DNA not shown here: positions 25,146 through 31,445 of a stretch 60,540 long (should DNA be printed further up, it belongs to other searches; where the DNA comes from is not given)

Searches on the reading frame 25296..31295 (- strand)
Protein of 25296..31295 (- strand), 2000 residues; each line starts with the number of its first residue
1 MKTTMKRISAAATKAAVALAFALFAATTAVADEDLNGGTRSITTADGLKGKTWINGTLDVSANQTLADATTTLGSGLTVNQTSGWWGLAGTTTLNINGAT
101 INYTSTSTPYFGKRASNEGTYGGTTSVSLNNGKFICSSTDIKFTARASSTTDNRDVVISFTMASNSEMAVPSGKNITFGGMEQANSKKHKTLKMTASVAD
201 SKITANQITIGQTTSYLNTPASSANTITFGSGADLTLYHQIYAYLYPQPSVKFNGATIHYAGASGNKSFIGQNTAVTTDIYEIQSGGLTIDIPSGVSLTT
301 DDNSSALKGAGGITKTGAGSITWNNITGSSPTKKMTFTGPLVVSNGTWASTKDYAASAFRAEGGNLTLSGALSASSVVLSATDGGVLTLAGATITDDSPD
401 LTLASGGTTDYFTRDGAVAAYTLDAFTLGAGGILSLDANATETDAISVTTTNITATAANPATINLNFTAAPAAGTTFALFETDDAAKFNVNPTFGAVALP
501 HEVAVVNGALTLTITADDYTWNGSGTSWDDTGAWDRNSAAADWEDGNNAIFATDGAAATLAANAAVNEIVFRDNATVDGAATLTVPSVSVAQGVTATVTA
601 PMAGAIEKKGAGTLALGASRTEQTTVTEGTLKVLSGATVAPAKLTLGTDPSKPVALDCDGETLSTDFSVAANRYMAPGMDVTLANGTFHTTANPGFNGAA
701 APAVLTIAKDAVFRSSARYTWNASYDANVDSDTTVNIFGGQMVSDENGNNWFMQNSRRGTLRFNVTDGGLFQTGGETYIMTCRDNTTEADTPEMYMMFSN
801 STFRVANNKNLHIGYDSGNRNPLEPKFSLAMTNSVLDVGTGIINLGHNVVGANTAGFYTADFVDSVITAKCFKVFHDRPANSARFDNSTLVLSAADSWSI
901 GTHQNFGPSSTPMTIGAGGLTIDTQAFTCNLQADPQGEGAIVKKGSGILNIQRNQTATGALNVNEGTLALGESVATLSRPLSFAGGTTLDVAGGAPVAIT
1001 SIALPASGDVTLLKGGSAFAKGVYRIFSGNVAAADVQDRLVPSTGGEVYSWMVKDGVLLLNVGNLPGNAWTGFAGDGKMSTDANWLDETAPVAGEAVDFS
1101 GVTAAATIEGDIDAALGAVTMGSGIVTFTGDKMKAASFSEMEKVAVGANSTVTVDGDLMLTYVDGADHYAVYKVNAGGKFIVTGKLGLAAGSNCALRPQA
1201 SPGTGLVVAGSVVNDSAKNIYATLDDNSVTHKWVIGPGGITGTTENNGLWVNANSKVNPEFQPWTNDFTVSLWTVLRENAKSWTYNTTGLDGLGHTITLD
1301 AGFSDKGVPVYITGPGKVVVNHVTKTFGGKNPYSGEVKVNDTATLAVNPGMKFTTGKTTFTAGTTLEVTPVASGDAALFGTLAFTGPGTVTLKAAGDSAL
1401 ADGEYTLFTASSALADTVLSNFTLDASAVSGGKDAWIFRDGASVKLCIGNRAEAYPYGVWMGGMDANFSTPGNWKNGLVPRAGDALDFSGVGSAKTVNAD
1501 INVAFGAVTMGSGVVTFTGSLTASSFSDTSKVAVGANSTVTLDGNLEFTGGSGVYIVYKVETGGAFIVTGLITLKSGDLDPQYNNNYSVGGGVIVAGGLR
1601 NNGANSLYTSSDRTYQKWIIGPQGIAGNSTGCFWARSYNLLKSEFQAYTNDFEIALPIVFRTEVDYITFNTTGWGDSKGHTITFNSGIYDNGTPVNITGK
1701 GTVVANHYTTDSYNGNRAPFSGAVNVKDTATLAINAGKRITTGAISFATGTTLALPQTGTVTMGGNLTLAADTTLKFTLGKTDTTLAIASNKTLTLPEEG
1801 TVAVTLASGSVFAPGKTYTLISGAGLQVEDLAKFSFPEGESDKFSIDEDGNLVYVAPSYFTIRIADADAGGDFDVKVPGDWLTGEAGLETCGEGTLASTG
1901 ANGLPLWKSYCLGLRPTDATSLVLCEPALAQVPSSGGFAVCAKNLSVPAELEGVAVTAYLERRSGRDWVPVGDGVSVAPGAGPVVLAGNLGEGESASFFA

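Call 8: search_protein_families(library=pfam, proteins=[window:25296-31295:-], max_evalue=0.01)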
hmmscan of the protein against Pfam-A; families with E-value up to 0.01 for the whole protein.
window:25296-31295:- (2000 aa): 1 family
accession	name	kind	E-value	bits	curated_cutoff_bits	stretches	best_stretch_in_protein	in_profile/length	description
PF12951.13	PATR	-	0.0019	18.7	27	1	942-970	2-30/30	Passenger-associated-transport-repeat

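Call 39: search_protein_families(library=ncbifam, proteins=[window:25296-31295:-], max_evalue=1)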
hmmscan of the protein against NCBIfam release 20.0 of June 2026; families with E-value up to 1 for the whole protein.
window:25296-31295:- (2000 aa): 2 families
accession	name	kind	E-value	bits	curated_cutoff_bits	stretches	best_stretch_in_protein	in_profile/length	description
TIGR02601.1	autotrns_rpt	repeat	0.00016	21.4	19.85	1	940-971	1-32/32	beta strand repeat protein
NF001528.0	PRK00364.1-4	equivalog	0.61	10.3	119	0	1118-1170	39-91/95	co-chaperone GroES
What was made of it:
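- On PATR / autotransporter-associated beta-strand repeat proteins (PF12951, TIGR02601): NCBIfam gave no repeat hit at E<=1 (calls 8, 39).
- On Type V autotransporter: No autotransporter-barrel family was hit (calls 8, 39).
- Checked: The focal protein gives no PATR (PF12951/TIGR02601) hit (calls 8, 39).
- Tried and rejected: Pfam and NCBIfam naming of the focal protein: no family (calls 8, 39).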
